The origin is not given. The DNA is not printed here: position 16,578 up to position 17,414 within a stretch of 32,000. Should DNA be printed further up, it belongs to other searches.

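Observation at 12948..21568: GntR-centred divergent supercluster (about 8.6 kb) encoding an unassigned catabolic pathway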

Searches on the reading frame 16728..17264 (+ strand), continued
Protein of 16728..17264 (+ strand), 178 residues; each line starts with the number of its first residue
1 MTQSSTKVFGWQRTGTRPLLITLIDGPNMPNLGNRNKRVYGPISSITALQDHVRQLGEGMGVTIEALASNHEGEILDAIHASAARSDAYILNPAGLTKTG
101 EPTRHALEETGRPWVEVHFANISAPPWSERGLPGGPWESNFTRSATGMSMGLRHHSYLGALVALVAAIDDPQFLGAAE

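Call 33: search_protein_families(library=ncbifam, proteins=[L001:11874-13268:+, L005:15036-16493:+, L001:9451-9918:+, L066:6386-7327:+, L001:6560-7894:-], max_evalue=1e-10)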
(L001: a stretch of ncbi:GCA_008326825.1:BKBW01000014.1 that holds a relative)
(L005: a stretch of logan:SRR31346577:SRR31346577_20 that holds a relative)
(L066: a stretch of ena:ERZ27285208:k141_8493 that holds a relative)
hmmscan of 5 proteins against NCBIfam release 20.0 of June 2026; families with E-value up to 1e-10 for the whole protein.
L001:11874-13268:+ (464 aa): 40 families (the best 25 are shown)
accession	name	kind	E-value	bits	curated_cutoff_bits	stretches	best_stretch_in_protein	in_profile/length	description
NF010575.0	PRK13968.1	equivalog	2.3e-187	623.7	855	1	7-464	5-461/462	succinate-semialdehyde dehydrogenase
NF006915.0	PRK09406.1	equivalog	2.8e-158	527.5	730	1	12-462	4-456/457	NADP-dependent succinic semialdehyde dehydrogenase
NF042989.1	AldDh_AldH_Clos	equivalog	9.1e-139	463.1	800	1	12-462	4-457/458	aldehyde dehydrogenase AldH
TIGR01780.1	SSADH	subfamily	1.8e-97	327.1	646.35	1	14-456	2-446/448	succinate-semialdehyde dehydrogenase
TIGR01804.1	BADH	equivalog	8.3e-97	324.6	668.6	1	11-456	15-465/467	betaine-aldehyde dehydrogenase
NF006916.0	PRK09407.1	equivalog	2.3e-96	323.5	521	1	11-463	36-493/526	succinic semialdehyde dehydrogenase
NF040648.1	lactal_redase_Meth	equivalog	6.4e-91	305.7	650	1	11-460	13-460/463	lactaldehyde dehydrogenase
NF010000.0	PRK13473.1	subfamily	7.5e-91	305.1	615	1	11-460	19-470/475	aminobutyraldehyde dehydrogenase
NF009725.0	PRK13252.1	equivalog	1.3e-90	304.2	593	1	11-460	24-477/488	betaine-aldehyde dehydrogenase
TIGR02299.1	HpaE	equivalog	2.4e-86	290.3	638.35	1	12-460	19-474/488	5-carboxymethyl-2-hydroxymuconate semialdehyde dehydrogenase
NF008415.0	PRK11241.1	equivalog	4.7e-85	286.1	828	1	13-456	30-474/482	NADP-dependent succinate-semialdehyde dehydrogenase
NF047626.1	SulfactDhSafD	equivalog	1.8e-83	281.1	700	1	13-455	5-447/454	sulfoacetaldehyde dehydrogenase SafD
NF042993.1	AlphKGSA_gudD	equivalog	8.3e-81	272.1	770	1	12-460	22-478/481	alpha-ketoglutaric semialdehyde dehydrogenase GucD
NF007497.0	PRK10090.1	equivalog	9.7e-81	271.9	500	1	12-462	25-477/480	aldehyde dehydrogenase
NF040792.1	glyc_ald_dh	equivalog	3.4e-75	253.9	760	1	12-463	19-474/488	D-glyceraldehyde dehydrogenase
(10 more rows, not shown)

L005:15036-16493:+ (485 aa): 40 families (the best 25 are shown)
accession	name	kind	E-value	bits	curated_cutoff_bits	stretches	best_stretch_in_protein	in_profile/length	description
TIGR01780.1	SSADH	subfamily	1.2e-161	538.6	646.35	1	34-481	1-448/448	succinate-semialdehyde dehydrogenase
NF008415.0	PRK11241.1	equivalog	1.7e-147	492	828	1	16-483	12-478/482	NADP-dependent succinate-semialdehyde dehydrogenase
NF010000.0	PRK13473.1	subfamily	3.7e-124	415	615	1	16-483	4-470/475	aminobutyraldehyde dehydrogenase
TIGR01804.1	BADH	equivalog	4.7e-122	407.8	668.6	1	26-481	9-467/467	betaine-aldehyde dehydrogenase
TIGR02299.1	HpaE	equivalog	1.1e-116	390.3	638.35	1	21-484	7-475/488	5-carboxymethyl-2-hydroxymuconate semialdehyde dehydrogenase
NF009725.0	PRK13252.1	equivalog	2.6e-116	388.9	593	1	15-483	7-477/488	betaine-aldehyde dehydrogenase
NF006916.0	PRK09407.1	equivalog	3.2e-114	382.4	521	1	25-484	29-491/526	succinic semialdehyde dehydrogenase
NF045735.1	PaDhStyDPseudo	equivalog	5.5e-110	368.3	850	1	14-483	2-479/483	phenylacetaldehyde dehydrogenase StyD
NF006915.0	PRK09406.1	equivalog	3.4e-107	359.2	730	1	34-483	5-454/457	NADP-dependent succinic semialdehyde dehydrogenase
TIGR03216.1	OH_muco_semi_DH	equivalog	5.2e-104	348.5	693.25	1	27-483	11-477/481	2-hydroxymuconic semialdehyde dehydrogenase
NF007497.0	PRK10090.1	equivalog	2e-102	343.5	500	1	17-483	9-475/480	aldehyde dehydrogenase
NF042993.1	AlphKGSA_gudD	equivalog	9.4e-102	341.2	770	1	19-483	8-478/481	alpha-ketoglutaric semialdehyde dehydrogenase GucD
NF045736.1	PaDhStyDRhodo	equivalog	4.1e-101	338.9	800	1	15-482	3-474/479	phenylacetaldehyde dehydrogenase StyD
NF052305.1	DioxValDhHalo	equivalog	1.1e-100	337.9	750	1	18-483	8-479/483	2,5-dioxovalerate dehydrogenase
NF040648.1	lactal_redase_Meth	equivalog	6.5e-98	328.7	650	1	30-483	11-460/463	lactaldehyde dehydrogenase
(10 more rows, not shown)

L001:9451-9918:+ (155 aa): 0 families

L066:6386-7327:+ (313 aa): 21 families
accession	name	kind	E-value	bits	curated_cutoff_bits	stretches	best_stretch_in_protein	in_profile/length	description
NF005387.0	PRK06932.1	equivalog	5.9e-107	357.3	492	1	1-305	2-311/314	2-hydroxyacid dehydrogenase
NF005069.0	PRK06487.1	equivalog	1.6e-100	336.3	448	1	20-312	27-319/320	2-hydroxyacid dehydrogenase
NF006263.0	PRK08410.1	equivalog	5.5e-69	232.9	389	1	1-306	1-309/311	D-2-hydroxyacid dehydrogenase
TIGR01327.1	PGDH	equivalog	8.6e-55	186.5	454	1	27-309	26-306/525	phosphoglycerate dehydrogenase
NF009714.1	PRK13243.1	equivalog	1.5e-48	165.8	455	1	21-307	25-316/332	glyoxylate reductase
NF008759.0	PRK11790.1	equivalog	4.4e-45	154.1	404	1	31-304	44-317/410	phosphoglycerate dehydrogenase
NF005750.0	PRK07574.1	equivalog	1.7e-43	149.2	329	1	53-309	105-362/386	NAD-dependent formate dehydrogenase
NF011938.0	PRK15409.1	equivalog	1.5e-40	139.2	492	1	26-301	30-306/324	glyoxylate/hydroxypyruvate reductase GhrB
NF000492.1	vanH_gen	exception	1.8e-40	138.9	540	1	28-259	30-255/312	D-lactate dehydrogenase VanH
NF041369.1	Dhydh_Halo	equivalog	8e-37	127.1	400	1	65-308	58-299/305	D-2-hydroxyacid dehydrogenase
NF000371.1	vanH_Agroup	exception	4.5e-35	121.4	700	1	34-259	41-260/322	VanH-A/VanH-Pt family D-lactate dehydrogenase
NF001309.0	PRK00257.1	equivalog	6.1e-34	117.6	434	1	139-283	112-258/379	4-phosphoerythronate dehydrogenase PdxB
NF000128.1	vanH-Sc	exception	6e-30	104.5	650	1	32-259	54-275/337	D-lactate dehydrogenase VanH-Sc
NF000004.1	vanH-D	exception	1.9e-28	99.6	550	1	61-260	71-262/323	D-lactate dehydrogenase VanH-D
NF000112.1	vanH-Amyco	exception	2.2e-28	99.5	625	1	40-259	71-284/348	VanH-AOV family D-lactate dehydrogenase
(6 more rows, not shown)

L001:6560-7894:- (444 aa): 6 families
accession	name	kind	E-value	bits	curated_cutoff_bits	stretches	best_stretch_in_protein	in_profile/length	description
TIGR02332.1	HpaX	equivalog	4.9e-77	259.8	615.4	1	30-429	1-409/412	4-hydroxyphenylacetate permease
TIGR00893.1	2A0114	subfamily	5.1e-71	239.7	395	1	45-437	2-394/399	D-galactonate transporter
TIGR00881.1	2A0104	subfamily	4.6e-25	88.5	407.75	1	44-417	2-374/379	phosphoglycerate transporter protein PgtP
TIGR00895.1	2A0115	subfamily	6.3e-21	74.7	418.55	1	27-412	7-397/398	aromatic acid/H+ symport family MFS transporter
NF008586.0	PRK11551.1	equivalog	4e-12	45.8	410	1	49-443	27-398/406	3-(3-hydroxy-phenyl)propionate transporter MhpT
TIGR00894.1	2A0114euk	subfamily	4.5e-12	45.2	626.45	1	75-330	79-327/465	Na(+)-dependent inorganic phosphate cotransporter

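Call 51: search_protein_families(library=pfam, proteins=[L007:2369-3847:-, L007:3856-4800:-, L007:4730-5818:-, L007:5815-6705:-, L007:6969-8300:+, L009:10251-11684:+, L009:11707-12945:+, L009:15830-16744:-, L017:7441-8721:-, L009:708-2138:+], max_evalue=0.0001)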
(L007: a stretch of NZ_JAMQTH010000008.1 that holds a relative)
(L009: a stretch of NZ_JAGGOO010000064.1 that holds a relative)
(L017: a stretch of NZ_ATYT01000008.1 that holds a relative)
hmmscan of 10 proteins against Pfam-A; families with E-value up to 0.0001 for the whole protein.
L007:2369-3847:- (492 aa): 2 families
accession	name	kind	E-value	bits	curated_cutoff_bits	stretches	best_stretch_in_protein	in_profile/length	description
PF00370.27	FGGY_N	-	1.8e-28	100.2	28.8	1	3-240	2-242/245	FGGY family of carbohydrate kinases, N-terminal domain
PF02782.22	FGGY_C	-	1.2e-15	58.2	27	1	283-433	35-194/198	FGGY family of carbohydrate kinases, C-terminal domain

L007:3856-4800:- (314 aa): 1 family
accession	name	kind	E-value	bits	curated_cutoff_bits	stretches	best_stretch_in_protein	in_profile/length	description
PF01791.15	DeoC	-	8.5e-32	111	23.8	1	73-286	4-229/229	DeoC/LacD family aldolase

L007:4730-5818:- (362 aa): 3 families
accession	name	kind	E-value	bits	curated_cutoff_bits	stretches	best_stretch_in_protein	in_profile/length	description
PF08240.17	ADH_N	-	2.1e-26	92.6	23.5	1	42-156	1-103/104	Alcohol dehydrogenase GroES-like domain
PF00107.32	ADH_zinc_N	-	1.6e-17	64.1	31.8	1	194-320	1-126/129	Zinc-binding dehydrogenase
PF16912.11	Glu_dehyd_C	-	4.1e-05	23.6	34.9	1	183-345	30-198/211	Glucose dehydrogenase C-terminus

L007:5815-6705:- (296 aa): 6 families
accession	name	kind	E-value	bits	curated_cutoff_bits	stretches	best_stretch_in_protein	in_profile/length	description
PF00455.28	DeoRC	-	1.9e-41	142.1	31.8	1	103-258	3-159/160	DeoR C terminal sensor domain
PF08220.18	HTH_DeoR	-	3.1e-16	59.3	21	1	33-87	1-53/57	DeoR-like helix-turn-helix domain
PF08279.18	HTH_11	-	4.6e-08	33.3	25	1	33-74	1-41/55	HTH domain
PF00392.27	GntR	-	2.3e-05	24.4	27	1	48-82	23-58/64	Bacterial regulatory proteins, gntR family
PF13404.12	HTH_AsnC-type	-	7.4e-05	22.9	27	0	36-72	7-41/42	AsnC-type helix-turn-helix domain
PF25213.1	HVO_A0261_N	-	8.7e-05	22.8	35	0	38-89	14-65/86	HVO_A0261 N-terminal domain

L007:6969-8300:+ (443 aa): 1 family
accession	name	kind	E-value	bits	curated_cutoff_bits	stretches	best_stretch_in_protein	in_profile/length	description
PF07690.21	MFS_1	-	1.9e-62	211.6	33.4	2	37-401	2-347/347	Major Facilitator Superfamily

L009:10251-11684:+ (477 aa): 2 families
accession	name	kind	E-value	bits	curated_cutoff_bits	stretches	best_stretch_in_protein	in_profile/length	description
PF02447.22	GntP_permease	-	9.4e-66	222.8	22.5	2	277-475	234-439/440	GntP family permease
PF03600.22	CitMHS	-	2.6e-17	63.4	31.9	1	20-423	2-336/336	Citrate transporter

L009:11707-12945:+ (412 aa): 1 family
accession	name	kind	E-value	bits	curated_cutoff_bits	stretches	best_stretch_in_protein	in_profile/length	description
PF02515.22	CoA_transf_3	-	2.3e-117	392.6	23.3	1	10-386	1-366/366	CoA-transferase family III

L009:15830-16744:- (304 aa): 3 families
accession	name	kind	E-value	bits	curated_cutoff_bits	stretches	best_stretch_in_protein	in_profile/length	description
PF01614.24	IclR_C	-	1.1e-28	100.4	24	1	128-295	4-173/174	Bacterial transcriptional regulator IclR C-terminal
PF09339.16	HTH_IclR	-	3.2e-12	46.5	22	1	61-109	2-50/52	IclR helix-turn-helix domain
PF12802.13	MarR_2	-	9e-07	29.4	27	1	72-112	14-55/61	MarR family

L017:7441-8721:- (426 aa): 3 families
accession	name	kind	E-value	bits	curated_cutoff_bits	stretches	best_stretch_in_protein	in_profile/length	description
PF00561.26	Abhydrolase_1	-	6e-16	59.3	25.8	1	165-274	1-103/245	alpha/beta hydrolase fold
PF12697.13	Abhydrolase_6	-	5.6e-15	57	26.3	1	167-401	1-215/217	Alpha/beta hydrolase family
PF12146.15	Hydrolase_4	-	2.1e-07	30.9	27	1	195-299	34-138/239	Serine aminopeptidase, S33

L009:708-2138:+ (476 aa): 2 families
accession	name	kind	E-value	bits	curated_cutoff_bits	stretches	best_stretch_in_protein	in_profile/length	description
PF00078.32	RVT_1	-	1.3e-34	120.1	29.6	1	107-336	1-205/205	Reverse transcriptase (RNA-dependent DNA polymerase)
PF08388.16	GIIM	-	6.5e-18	64.9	23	1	359-437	2-80/80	Group II intron, maturase-specific domain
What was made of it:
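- In Mycobacterium sp. 21AC1 five unrelated genes (MFS, DeoR, Zn-ADH, DeoC aldolase, FGGY kinase) separate CMD from the reductase-kinase pair (call 51).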

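Call 52: search_dna_similar(query=window:16728-17264:+, collection=plasmids, mode=protein, max_evalue=1e-30, max_rows=40)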
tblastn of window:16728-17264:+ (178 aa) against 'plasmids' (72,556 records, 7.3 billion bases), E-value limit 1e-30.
Records with a match: 2; places in all: 2; records where one place covers at least 80% of the query: 2.
Best place of each record, by identity: <60% 2.
By first word of the organism name: Mesorhizobium 1; Shinella 1.
By predicted mobility (MOB-suite, as given by PLSDB): conjugative 1; non-mobilizable 1.
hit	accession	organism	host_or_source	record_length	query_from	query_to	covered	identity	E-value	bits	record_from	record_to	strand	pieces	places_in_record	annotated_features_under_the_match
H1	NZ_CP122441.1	Mesorhizobium sp. WSM4875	Cicer arietinum kabuli,cell culture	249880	16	165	84%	48.0%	1e-34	134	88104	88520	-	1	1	type II 3-dehydroquinate dehydratase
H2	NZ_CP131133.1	Shinella zoogloeoides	isolate,Activated charcoal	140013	17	165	84%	47.0%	8e-32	127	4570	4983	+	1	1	type II 3-dehydroquinate dehydratase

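Call 53: get_annotated_region(hit=H1, flank=9000)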
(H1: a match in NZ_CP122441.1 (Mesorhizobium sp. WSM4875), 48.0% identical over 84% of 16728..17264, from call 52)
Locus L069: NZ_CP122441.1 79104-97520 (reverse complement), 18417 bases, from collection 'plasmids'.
description: Mesorhizobium sp. WSM4875 plasmid pWSM4875, complete sequence
organism: Mesorhizobium sp. WSM4875 (NCBI taxid 3038539)
taxonomy: Bacteria; Pseudomonadota; Alphaproteobacteria; Hyphomicrobiales; Phyllobacteriaceae; Mesorhizobium; Mesorhizobium sp. WSM4875
host: -; source: Cicer arietinum kabuli,cell culture; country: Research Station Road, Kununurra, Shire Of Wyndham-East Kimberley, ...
typing (MOB-suite, as given by PLSDB): conjugative; relaxase MOBQ; mating-pair formation MPF_T
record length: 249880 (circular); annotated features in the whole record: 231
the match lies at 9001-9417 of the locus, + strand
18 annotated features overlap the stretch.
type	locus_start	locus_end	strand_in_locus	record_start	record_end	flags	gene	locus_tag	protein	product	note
CDS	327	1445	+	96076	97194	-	-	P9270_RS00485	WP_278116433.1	branched-chain amino acid ABC transporter substrate-binding protein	GO:0015803 - branched-chain amino acid transport [Evidence IEA]; GO:0055085 - transmembrane transport [Evidence IEA]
CDS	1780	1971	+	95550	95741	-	-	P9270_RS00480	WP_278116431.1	hypothetical protein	-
CDS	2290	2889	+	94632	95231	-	-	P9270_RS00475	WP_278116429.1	hypothetical protein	-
CDS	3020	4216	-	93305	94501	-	-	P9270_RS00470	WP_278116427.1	amidohydrolase family protein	-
CDS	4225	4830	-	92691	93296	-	-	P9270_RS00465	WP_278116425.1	amino acid synthesis family protein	-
CDS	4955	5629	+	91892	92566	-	-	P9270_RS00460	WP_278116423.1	GntR family transcriptional regulator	-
CDS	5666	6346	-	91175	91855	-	-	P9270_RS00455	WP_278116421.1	hypothetical protein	-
CDS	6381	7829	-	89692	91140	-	-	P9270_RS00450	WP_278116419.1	NAD-dependent succinate-semialdehyde dehydrogenase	-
CDS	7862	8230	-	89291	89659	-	-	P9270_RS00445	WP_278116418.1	hypothetical protein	-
CDS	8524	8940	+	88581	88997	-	-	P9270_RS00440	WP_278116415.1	type II 3-dehydroquinate dehydratase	-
CDS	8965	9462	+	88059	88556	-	-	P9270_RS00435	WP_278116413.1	type II 3-dehydroquinate dehydratase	-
CDS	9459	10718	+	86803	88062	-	-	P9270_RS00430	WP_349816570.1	FAD-binding oxidoreductase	-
CDS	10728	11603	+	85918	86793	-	-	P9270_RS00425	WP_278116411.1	xanthine dehydrogenase family protein subunit M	-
CDS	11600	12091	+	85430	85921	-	-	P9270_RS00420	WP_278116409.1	(2Fe-2S)-binding protein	-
CDS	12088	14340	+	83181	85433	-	-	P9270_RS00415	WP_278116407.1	xanthine dehydrogenase family protein molybdopterin-binding subunit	-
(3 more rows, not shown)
